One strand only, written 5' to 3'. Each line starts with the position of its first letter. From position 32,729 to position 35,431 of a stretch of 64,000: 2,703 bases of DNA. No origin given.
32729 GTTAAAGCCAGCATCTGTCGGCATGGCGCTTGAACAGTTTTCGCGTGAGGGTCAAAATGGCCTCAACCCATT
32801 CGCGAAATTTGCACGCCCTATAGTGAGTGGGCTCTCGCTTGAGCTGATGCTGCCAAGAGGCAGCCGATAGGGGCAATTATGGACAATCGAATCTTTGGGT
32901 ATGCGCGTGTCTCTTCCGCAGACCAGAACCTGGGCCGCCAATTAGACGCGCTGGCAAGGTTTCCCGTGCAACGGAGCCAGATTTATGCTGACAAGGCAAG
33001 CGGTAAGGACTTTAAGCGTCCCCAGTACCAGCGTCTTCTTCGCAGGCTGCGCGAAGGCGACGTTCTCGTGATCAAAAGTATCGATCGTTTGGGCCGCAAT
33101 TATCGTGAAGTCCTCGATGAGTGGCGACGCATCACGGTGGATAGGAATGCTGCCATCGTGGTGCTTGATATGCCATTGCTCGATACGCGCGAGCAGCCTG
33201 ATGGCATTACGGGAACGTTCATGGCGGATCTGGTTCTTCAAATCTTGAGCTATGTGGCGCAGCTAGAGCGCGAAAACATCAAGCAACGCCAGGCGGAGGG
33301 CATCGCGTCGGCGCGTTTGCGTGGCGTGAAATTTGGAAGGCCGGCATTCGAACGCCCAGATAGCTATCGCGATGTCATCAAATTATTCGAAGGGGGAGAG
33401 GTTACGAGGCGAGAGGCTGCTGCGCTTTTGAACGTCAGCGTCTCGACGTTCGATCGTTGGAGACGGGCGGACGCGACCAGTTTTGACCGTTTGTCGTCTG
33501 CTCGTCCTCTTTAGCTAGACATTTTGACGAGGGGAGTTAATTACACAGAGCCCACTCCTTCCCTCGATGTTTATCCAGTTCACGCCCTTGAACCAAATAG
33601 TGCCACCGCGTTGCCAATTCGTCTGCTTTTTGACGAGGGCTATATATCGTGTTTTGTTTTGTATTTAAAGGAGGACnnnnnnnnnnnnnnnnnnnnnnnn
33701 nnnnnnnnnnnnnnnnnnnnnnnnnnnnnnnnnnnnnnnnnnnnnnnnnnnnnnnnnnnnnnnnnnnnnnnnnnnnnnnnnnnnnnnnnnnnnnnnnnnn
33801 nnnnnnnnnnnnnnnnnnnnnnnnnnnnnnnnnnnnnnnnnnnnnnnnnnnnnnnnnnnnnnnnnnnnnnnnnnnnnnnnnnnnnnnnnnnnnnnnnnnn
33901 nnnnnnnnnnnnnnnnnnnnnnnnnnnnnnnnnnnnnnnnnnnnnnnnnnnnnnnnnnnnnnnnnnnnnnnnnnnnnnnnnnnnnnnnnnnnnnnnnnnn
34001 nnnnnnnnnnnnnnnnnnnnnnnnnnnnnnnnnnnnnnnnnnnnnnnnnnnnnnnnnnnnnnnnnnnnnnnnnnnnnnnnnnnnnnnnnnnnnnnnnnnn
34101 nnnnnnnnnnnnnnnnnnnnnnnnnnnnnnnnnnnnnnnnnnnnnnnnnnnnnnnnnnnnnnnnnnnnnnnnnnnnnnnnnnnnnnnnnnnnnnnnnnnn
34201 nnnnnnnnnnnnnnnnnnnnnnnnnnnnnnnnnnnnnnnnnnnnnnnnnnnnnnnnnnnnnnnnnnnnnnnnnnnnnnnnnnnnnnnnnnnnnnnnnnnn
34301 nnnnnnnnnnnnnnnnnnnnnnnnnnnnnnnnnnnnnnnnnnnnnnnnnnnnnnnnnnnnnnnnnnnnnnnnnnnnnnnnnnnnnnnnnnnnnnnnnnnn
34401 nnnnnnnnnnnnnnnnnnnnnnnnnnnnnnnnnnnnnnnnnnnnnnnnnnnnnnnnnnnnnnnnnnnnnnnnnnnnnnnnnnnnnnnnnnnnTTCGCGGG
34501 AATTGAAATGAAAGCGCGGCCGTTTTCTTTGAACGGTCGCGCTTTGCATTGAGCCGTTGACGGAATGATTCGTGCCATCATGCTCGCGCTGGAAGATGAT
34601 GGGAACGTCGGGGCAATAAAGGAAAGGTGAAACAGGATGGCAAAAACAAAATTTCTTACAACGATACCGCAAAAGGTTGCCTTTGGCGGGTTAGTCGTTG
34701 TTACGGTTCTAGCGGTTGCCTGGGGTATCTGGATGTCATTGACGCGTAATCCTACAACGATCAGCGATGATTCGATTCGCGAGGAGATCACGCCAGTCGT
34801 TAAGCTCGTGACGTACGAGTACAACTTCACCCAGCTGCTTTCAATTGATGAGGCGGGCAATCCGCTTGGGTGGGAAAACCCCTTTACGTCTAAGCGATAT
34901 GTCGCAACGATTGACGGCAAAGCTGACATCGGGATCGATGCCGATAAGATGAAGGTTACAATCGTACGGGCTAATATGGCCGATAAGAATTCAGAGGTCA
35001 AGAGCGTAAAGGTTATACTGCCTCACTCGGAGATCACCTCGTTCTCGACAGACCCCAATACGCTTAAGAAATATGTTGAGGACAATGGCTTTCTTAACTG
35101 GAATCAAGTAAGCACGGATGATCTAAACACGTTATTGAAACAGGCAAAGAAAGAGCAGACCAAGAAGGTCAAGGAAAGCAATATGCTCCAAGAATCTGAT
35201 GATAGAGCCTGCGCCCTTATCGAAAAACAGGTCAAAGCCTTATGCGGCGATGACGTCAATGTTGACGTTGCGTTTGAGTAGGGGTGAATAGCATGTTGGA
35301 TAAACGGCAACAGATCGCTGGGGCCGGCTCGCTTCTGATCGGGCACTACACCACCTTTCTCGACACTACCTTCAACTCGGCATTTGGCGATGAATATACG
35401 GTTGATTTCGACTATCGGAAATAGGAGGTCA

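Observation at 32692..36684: Low-GC islet: serine recombinase plus an uncharacterised lipoprotein / membrane-anchored / cytoplasmic protein operon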

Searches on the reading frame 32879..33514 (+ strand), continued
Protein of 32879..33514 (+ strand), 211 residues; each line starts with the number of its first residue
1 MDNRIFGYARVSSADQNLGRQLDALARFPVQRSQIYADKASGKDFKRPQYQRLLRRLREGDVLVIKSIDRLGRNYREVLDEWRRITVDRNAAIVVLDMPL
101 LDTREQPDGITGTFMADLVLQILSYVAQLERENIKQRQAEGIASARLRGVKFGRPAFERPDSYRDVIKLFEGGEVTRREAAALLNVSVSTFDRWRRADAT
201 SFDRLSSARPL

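Call 65: find_homologous_proteins(query=window:32879-33514:+, max_evalue=1e-30)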
Query window:32879-33514:+ (211 aa): 7996 proteins with E <= 1e-30 among 8000 candidates; the best 120 are listed.
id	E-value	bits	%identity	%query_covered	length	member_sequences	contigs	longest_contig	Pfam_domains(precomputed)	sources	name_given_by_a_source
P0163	1.9e-129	447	100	100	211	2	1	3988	PF00239.27,PF13384.13,PF13518.13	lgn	-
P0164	2.1e-119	414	92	100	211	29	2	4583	PF00239.27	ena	-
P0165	8.4e-118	409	91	100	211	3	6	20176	PF00239.27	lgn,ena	-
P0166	5.3e-117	406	91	100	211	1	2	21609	PF00239.27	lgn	-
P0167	1.8e-116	405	90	100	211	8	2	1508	PF00239.27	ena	-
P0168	2.6e-116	404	90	100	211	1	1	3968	PF00239.27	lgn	-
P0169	3.4e-116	404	91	100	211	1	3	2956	PF00239.27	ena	-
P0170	1.7e-111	388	92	93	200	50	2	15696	PF00239.27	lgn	-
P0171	5.3e-110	383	85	100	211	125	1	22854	PF00239.27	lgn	-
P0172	7.3e-110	383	99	86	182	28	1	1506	PF00239.27,PF13384.13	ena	-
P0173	1.2e-109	382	84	100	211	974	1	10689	PF00239.27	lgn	-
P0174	7.9e-109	380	89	95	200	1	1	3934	PF00239.27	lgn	-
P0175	1.1e-108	379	89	95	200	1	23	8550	PF00239.27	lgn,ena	-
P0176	2.5e-108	378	89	95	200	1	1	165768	PF00239.27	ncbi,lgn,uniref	ncbi:recombinase family protein [Collinsella sp. LCP19S3_H3]|uniref:recombinase family protein n=1 T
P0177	2.8e-108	378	89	95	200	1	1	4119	PF00239.27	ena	-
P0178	3.2e-108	378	89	95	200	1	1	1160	PF00239.27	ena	-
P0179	3.4e-108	378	89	95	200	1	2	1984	PF00239.27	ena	-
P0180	3.9e-108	377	87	97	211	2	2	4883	PF00239.27,PF13384.13,PF13518.13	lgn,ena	-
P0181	4.8e-108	377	89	95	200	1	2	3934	PF00239.27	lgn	-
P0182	5.2e-108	377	89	95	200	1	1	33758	PF00239.27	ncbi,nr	ncbi:MAG: recombinase family protein [Collinsella sp.]|nr:recombinase family protein [Collinsella sp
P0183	7.6e-108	376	89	95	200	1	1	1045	PF00239.27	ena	-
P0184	1.2e-107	376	89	95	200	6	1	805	PF00239.27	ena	-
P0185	1.4e-107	376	89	95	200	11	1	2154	PF00239.27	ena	-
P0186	2.8e-107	375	86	96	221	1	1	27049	PF00239.27,PF13518.13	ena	-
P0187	7.9e-107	373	82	100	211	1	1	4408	PF00239.27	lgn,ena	-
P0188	1.2e-106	373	89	95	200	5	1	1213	PF00239.27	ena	-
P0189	1.2e-105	369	85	98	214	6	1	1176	PF00239.27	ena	-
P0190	4.0e-105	368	85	96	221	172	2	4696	PF00239.27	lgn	-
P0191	2.0e-104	365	82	100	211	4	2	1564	PF00239.27,PF13384.13,PF13518.13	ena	-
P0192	1.4e-103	362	80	100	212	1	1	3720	PF00239.27,PF13384.13,PF13518.13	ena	-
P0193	2.1e-103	362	80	100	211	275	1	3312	PF00239.27,PF13384.13,PF13518.13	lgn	-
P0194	1.2e-102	360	81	100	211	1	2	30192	PF00239.27,PF13384.13,PF13518.13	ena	-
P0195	3.1e-102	358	85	100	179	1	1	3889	PF00239.27,PF13384.13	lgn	-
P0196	5.4e-102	357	82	100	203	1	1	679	PF00239.27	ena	-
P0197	7.4e-102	357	91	87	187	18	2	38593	PF00239.27,PF13384.13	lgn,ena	-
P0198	4.6e-98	344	92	84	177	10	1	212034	PF00239.27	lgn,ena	-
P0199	3.7e-96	338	75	98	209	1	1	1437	PF00239.27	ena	-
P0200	1.3e-95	337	74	98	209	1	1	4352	PF00239.27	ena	-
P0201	9.8e-94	330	74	98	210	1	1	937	PF00239.27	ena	-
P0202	5.5e-93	328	74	98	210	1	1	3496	PF00239.27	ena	-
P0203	2.4e-90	319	74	96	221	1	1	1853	PF00239.27,PF13384.13,PF13518.13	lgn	-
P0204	1.1e-85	304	77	93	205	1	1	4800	PF00239.27,PF13518.13,PF02796.22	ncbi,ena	-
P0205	1.5e-84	300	68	94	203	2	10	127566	PF00239.27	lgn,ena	-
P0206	3.1e-84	299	68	94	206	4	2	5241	PF00239.27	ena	-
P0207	1.3e-83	297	67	95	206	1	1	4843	PF00239.27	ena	-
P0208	5.5e-83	295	68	94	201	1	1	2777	PF00239.27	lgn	-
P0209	1.3e-82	294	68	94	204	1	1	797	PF00239.27,PF13518.13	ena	-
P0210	1.4e-82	294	75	92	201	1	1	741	PF00239.27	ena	-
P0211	1.6e-82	294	67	94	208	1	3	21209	PF00239.27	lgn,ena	-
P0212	1.6e-82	294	66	96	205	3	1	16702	PF00239.27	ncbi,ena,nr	ncbi:MAG: recombinase family protein [Olsenella sp.]|nr:recombinase family protein [Olsenella sp.]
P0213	2.2e-82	293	66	97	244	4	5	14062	PF00239.27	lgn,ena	-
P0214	3.4e-82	293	65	95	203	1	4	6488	PF00239.27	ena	-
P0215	6.3e-82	292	63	97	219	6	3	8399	PF00239.27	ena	-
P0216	6.6e-82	292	64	99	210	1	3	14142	PF00239.27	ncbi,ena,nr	ncbi:MAG: recombinase family protein [Atopobiaceae bacterium]|nr:recombinase family protein [Atopobi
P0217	7.1e-82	292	65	98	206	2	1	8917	PF00239.27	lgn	-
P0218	7.2e-82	292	65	95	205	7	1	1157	PF00239.27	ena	-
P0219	9.9e-82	291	65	95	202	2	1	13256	PF00239.27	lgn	-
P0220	1.3e-81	291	68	93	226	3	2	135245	PF00239.27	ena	-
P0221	1.6e-81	291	67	94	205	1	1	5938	PF00239.27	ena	-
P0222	1.9e-81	290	69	93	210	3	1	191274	PF00239.27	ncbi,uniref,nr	ncbi:recombinase family protein [Adlercreutzia sp. ZJ138]|uniref:recombinase family protein n=1 Tax=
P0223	2.0e-81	290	66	94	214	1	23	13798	PF00239.27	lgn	-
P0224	2.4e-81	290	66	94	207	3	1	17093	PF00239.27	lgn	-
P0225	3.1e-81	290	65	93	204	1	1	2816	PF00239.27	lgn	-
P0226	6.1e-81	289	66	95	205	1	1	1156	PF00239.27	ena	-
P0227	7.4e-81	288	66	93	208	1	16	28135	PF00239.27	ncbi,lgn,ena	-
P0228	7.7e-81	288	68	92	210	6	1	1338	PF00239.27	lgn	-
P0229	9.7e-81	288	67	92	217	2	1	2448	PF00239.27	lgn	-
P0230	1.4e-80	287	66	93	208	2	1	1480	PF00239.27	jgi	jgi:DNA invertase Pin-like site-specific DNA recombinase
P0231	1.5e-80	287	68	91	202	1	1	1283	PF00239.27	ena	-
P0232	1.9e-80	287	65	98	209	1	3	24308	PF00239.27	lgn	-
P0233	2.1e-80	287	68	92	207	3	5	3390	PF00239.27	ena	-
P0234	2.5e-80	287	65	94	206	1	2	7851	PF00239.27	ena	-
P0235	2.7e-80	287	66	92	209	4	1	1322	PF00239.27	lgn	-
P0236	2.7e-80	287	65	95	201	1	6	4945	PF00239.27,PF13384.13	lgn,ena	-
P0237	3.0e-80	286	66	94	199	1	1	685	PF00239.27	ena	-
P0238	3.8e-80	286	68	93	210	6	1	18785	PF00239.27,PF13384.13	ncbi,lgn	-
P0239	3.9e-80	286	66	92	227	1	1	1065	PF00239.27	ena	-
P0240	4.1e-80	286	66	92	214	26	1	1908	PF00239.27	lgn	-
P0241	4.5e-80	286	67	94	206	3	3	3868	PF00239.27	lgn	-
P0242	4.8e-80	286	64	95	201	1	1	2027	PF00239.27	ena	-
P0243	4.9e-80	286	64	95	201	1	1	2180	PF00239.27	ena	-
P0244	4.9e-80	286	65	95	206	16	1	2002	PF00239.27,PF13384.13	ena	-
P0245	4.9e-80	286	68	92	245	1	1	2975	PF00239.27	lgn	-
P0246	6.0e-80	285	66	94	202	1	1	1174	PF00239.27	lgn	-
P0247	7.2e-80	285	69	92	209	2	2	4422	PF00239.27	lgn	-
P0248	7.9e-80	285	66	93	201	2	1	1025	PF00239.27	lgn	-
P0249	8.6e-80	285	66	93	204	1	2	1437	PF00239.27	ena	-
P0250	9.1e-80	285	64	95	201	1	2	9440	PF00239.27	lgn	-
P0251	9.3e-80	285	66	94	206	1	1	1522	PF00239.27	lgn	-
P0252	9.6e-80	285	64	95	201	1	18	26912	PF00239.27,PF13384.13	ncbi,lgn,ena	-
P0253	9.8e-80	285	64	95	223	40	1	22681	PF00239.27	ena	-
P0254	1.1e-79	285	64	95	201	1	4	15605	PF00239.27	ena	-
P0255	1.1e-79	285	66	93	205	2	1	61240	PF00239.27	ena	-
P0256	1.2e-79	284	64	95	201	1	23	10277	PF00239.27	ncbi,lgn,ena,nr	ncbi:MAG: recombinase family protein [Atopobiaceae bacterium]|nr:recombinase family protein [Atopobi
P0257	1.3e-79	284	66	94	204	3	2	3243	PF00239.27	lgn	-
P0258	1.6e-79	284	64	95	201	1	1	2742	PF00239.27,PF13384.13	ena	-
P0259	1.8e-79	284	65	94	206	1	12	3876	PF00239.27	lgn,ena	-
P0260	2.0e-79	284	67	94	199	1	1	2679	PF00239.27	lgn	-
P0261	2.6e-79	283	67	91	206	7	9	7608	PF00239.27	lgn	-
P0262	2.8e-79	283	65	94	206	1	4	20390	PF00239.27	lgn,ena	-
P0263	2.8e-79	283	64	95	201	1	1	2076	PF00239.27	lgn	-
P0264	3.1e-79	283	63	95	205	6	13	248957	PF00239.27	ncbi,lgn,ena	-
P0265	3.3e-79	283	66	94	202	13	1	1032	PF00239.27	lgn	-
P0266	3.3e-79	283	65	94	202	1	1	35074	PF00239.27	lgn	-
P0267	3.5e-79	283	66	94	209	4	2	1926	PF00239.27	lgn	-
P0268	3.5e-79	283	64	94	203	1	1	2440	PF00239.27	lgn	-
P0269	3.8e-79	283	67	94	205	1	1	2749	PF00239.27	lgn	-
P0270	4.0e-79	283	65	93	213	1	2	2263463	PF00239.27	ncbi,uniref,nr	ncbi:recombinase family protein [Xiamenia xianingshaonis]|uniref:Recombinase family protein n=1 Tax=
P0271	4.0e-79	283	68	94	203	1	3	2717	PF00239.27,PF13518.13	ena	-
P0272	4.6e-79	283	66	94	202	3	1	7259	PF00239.27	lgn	-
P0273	5.2e-79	282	65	94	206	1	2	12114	PF00239.27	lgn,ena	-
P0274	5.9e-79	282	64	94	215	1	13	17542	PF00239.27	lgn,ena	-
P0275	6.2e-79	282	65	93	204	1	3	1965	PF00239.27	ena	-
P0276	6.5e-79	282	67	91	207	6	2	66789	PF00239.27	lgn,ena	-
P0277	7.0e-79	282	66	94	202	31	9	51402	PF00239.27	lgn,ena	-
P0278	7.3e-79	282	65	94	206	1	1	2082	PF00239.27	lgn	-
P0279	7.6e-79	282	63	97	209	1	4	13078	PF00239.27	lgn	-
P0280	8.3e-79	282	63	95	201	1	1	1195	PF00239.27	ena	-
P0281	8.9e-79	282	63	95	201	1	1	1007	PF00239.27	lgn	-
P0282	9.9e-79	281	61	96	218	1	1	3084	PF00239.27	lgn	-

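Call 66: get_annotated_region(hit=H1, flank=5000)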
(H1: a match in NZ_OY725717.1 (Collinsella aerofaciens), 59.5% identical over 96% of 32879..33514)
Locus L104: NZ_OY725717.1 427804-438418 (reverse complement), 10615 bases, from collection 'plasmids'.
description: Collinsella aerofaciens strain Collinsella aerofaciens TSDC17.2-1.1 plasmid 6, complete sequence
organism: Collinsella aerofaciens (NCBI taxid 74426)
taxonomy: Bacteria; Actinomycetota; Coriobacteriia; Coriobacteriales; Coriobacteriaceae; Collinsella; Collinsella aerofaciens
host: -; source: -; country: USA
typing (MOB-suite, as given by PLSDB): non-mobilizable
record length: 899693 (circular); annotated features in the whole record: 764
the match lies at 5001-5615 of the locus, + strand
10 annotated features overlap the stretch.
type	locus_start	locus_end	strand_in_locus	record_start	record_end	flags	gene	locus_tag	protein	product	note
CDS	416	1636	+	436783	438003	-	ftsE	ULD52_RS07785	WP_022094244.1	cell division ATP-binding protein FtsE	GO:0000910 - cytokinesis [Evidence IEA]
CDS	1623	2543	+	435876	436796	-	ftsX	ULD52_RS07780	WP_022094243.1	permease-like cell division protein FtsX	-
CDS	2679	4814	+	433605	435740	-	-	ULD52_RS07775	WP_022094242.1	RNB domain-containing ribonuclease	-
CDS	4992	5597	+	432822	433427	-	-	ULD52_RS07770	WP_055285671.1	recombinase family protein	GO:0006310 - DNA recombination [Evidence IEA]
CDS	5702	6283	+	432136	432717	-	-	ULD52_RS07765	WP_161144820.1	VanZ family protein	-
CDS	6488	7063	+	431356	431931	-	-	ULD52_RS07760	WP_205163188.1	MurR/RpiR family transcriptional regulator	GO:0006355 - regulation of DNA-templated transcription [Evidence IEA]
CDS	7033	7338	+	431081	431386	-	-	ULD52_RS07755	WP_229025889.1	SIS domain-containing protein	-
CDS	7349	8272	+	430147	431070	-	murQ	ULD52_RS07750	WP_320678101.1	N-acetylmuramic acid 6-phosphate etherase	GO:0006040 - amino sugar metabolic process [Evidence IEA]; GO:0009254 - peptidoglycan turnover [Evidence IEA]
CDS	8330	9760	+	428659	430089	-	-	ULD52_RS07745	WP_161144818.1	PTS transporter subunit EIIC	GO:0009401 - phosphoenolpyruvate-dependent sugar phosphotransferase system [Evidence IEA]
CDS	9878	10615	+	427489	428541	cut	-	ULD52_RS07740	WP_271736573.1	MupG family TIM beta-alpha barrel fold protein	-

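Call 67: find_encoding_contigs(protein=P0270, flank=5000, max_places=3)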
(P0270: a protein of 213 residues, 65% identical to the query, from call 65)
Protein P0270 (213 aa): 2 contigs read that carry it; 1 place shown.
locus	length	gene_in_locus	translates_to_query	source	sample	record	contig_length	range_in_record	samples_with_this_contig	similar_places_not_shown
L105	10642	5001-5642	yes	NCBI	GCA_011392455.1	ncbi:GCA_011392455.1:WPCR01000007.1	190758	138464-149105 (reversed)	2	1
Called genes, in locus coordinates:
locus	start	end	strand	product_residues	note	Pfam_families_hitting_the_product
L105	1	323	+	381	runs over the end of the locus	PF03382:DUF285, PF13306:LRR_5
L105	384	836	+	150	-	PF05105:Phage_holin_4_1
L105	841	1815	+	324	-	PF25309:ELLD, PF08230:CW_7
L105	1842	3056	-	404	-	-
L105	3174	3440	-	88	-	-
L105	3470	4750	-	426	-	PF00817:IMS, PF21999:IMS_HHH_1 (weak), PF11799:IMS_C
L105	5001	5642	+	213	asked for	PF00239:Resolvase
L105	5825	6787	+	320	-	-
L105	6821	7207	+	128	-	-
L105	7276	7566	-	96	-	-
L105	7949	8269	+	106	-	-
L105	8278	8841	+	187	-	PF13930:Endonuclea_NS_2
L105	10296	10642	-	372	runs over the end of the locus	-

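Call 72: find_encoding_contigs(protein=P0222, flank=4000, max_places=3)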
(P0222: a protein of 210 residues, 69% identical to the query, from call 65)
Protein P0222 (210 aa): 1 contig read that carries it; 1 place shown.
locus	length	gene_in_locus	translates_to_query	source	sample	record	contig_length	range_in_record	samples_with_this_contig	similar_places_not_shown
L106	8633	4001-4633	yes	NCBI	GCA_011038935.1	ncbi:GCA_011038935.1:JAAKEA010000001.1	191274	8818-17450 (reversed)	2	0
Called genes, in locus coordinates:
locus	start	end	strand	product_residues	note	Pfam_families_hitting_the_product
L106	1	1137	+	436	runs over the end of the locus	PF00709:Adenylsucc_synt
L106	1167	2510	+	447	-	PF02844:GARS_N, PF01071:GARS_A, PF02786:CPSase_L_D2 (weak), PF02222:ATP-grasp (weak), PF02843:GARS_C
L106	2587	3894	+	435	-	PF04055:Radical_SAM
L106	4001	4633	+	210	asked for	PF00239:Resolvase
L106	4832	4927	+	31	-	-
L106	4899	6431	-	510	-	PF04326:SLFN_AlbA_2, PF13749:HATPase_c_4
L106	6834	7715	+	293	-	PF03372:Exo_endo_phos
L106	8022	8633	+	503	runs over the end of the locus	PF01654:Cyt_bd_oxida_I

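Call 73: find_encoding_contigs(protein=P0264, flank=4000, max_places=4)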
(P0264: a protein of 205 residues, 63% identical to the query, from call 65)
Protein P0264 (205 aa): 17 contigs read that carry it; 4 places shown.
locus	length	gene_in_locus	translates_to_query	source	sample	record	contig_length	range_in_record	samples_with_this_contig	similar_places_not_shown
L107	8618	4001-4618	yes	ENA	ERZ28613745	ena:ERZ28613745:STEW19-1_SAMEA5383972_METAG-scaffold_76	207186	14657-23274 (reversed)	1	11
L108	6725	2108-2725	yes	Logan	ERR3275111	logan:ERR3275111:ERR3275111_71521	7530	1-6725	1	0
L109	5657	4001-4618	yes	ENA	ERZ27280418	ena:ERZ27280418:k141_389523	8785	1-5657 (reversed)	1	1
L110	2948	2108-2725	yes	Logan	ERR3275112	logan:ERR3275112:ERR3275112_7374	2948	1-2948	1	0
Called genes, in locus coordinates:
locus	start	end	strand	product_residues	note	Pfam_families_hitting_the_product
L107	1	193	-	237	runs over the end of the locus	PF02517:Rce1-like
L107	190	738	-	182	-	PF13305:TetR_C_33 (weak)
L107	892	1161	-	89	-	-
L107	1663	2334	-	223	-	-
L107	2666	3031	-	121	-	-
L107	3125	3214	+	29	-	-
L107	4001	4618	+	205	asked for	PF00239:Resolvase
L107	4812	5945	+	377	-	PF13421:Band_7_1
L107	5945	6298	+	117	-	-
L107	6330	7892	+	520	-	-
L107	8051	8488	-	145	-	-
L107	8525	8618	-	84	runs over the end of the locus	PF07510:GmrSD_C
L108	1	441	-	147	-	?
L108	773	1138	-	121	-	-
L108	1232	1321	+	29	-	-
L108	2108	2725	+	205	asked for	PF00239:Resolvase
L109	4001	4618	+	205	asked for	PF00239:Resolvase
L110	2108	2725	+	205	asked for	PF00239:Resolvase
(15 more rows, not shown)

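Call 78: search_protein_families(library=pfam, proteins=[L105:5825-6787:+, L107:4812-5945:+, L107:5945-6298:+, L107:6330-7892:+], max_evalue=0.01)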
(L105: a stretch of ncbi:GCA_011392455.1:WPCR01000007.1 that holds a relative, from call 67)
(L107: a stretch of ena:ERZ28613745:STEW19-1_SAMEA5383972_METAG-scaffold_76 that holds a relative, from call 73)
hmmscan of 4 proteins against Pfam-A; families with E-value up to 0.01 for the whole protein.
L105:5825-6787:+ (320 aa): 1 family
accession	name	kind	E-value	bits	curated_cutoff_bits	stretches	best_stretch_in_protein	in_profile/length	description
PF07264.17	EI24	-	0.0037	17.9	32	1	56-146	10-97/199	Sulfate transporter CysZ/Etoposide-induced protein 2.4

L107:4812-5945:+ (377 aa): 6 families
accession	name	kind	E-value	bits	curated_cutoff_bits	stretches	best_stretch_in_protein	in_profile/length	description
PF13421.11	Band_7_1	-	6.2e-38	131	24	1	23-217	9-198/211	SPFH domain-Band 7 family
PF12773.13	DZR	-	4.8e-05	23.9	27.3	1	352-373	24-45/45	Double zinc ribbon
PF13248.11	Zn_ribbon_3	-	9.4e-05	22.2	27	1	355-375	5-25/26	zinc-ribbon domain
PF13240.11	Zn_Ribbon_1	-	0.0001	22.4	25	1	354-374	1-21/23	zinc-ribbon domain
PF17032.10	Zn_ribbon_15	-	0.0046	18.2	28.9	1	352-373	52-73/73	zinc-ribbon family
PF01145.31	Band_7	-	0.005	17.4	23.6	0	149-216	84-149/176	SPFH domain / Band 7 family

L107:5945-6298:+ (117 aa): 0 families

L107:6330-7892:+ (520 aa): 0 families

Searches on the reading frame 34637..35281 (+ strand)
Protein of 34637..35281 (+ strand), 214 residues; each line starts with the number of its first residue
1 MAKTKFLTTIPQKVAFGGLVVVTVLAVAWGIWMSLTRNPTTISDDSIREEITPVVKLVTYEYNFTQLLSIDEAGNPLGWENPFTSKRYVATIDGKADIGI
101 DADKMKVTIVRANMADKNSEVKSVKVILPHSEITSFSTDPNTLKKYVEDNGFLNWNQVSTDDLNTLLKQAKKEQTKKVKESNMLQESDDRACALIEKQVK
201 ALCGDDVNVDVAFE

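Call 3: search_protein_families(library=pfam, proteins=[window:34637-35281:+], max_evalue=0.1)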
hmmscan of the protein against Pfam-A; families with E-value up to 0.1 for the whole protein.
window:34637-35281:+ (214 aa): 2 families
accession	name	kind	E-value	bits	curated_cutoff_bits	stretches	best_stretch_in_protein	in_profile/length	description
PF14014.11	DUF4230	-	7.3e-21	75.3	27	1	50-209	2-148/148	Protein of unknown function (DUF4230)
PF14702.12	hGDE_central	-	0.028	14.5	27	1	81-179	91-190/247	Central domain of human glycogen debranching enzyme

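Call 6: search_protein_families(library=ncbifam, proteins=[window:34637-35281:+], max_evalue=0.1)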
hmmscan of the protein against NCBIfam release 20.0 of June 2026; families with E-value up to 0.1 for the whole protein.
window:34637-35281:+ (214 aa): 0 families

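Call 7: search_protein_families(library=padloc, proteins=[window:34637-35281:+], max_evalue=0.1)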
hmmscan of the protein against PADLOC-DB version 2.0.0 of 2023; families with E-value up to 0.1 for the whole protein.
window:34637-35281:+ (214 aa): 1 family
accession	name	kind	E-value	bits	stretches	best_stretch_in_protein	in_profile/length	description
PDLC02725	PbeC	-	0.0037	13.9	1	160-197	191-228/646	PbeC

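Call 80: search_solved_structures(query=window:34637-35281:+, max_evalue=1)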
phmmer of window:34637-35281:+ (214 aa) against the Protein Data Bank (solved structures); distinct sequences matched with E-value up to 1: 2.
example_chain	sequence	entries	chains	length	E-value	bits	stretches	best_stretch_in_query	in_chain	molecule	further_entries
3fgr_B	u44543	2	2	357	0.29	13.7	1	24-84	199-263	Putative phospholipase B-like 2 40 kDa form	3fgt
3fbx_A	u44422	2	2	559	0.58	12.8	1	24-83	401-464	Putative phospholipase B-like 2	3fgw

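Call 88: predict_structure(protein=window:34637-35281:+)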
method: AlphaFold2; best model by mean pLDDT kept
length: 214 residues; sequences in the alignment: 1
mean_pLDDT: 41.2   pTM: 0.25
mean pLDDT of the five models: 41.2, 37.6, 34.1, 33.2, 32.0
residues with pLDDT >= 90: 0; 70-90: 9; 50-70: 31; < 50: 174
segments of 3 or more residues with pLDDT < 50: 1-4, 37-188, 201-204, 207-214
pLDDT, mean of each block of 10 residues (from residue 1): 51 64 72 52 34 24 27 33 31 33 32 32 35 39 43 36 43 40 45 50 47 41
secondary structure, 60 per line:
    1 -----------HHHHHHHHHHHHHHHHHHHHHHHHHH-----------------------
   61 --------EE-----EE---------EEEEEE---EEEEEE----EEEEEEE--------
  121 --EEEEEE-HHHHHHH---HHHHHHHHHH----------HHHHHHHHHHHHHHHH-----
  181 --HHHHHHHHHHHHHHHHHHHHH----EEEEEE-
elements in order: H12-37 E87-92 E96-101 E106-112 E123-128 H130-136 H140-149 H160-175 H183-203 E208-213
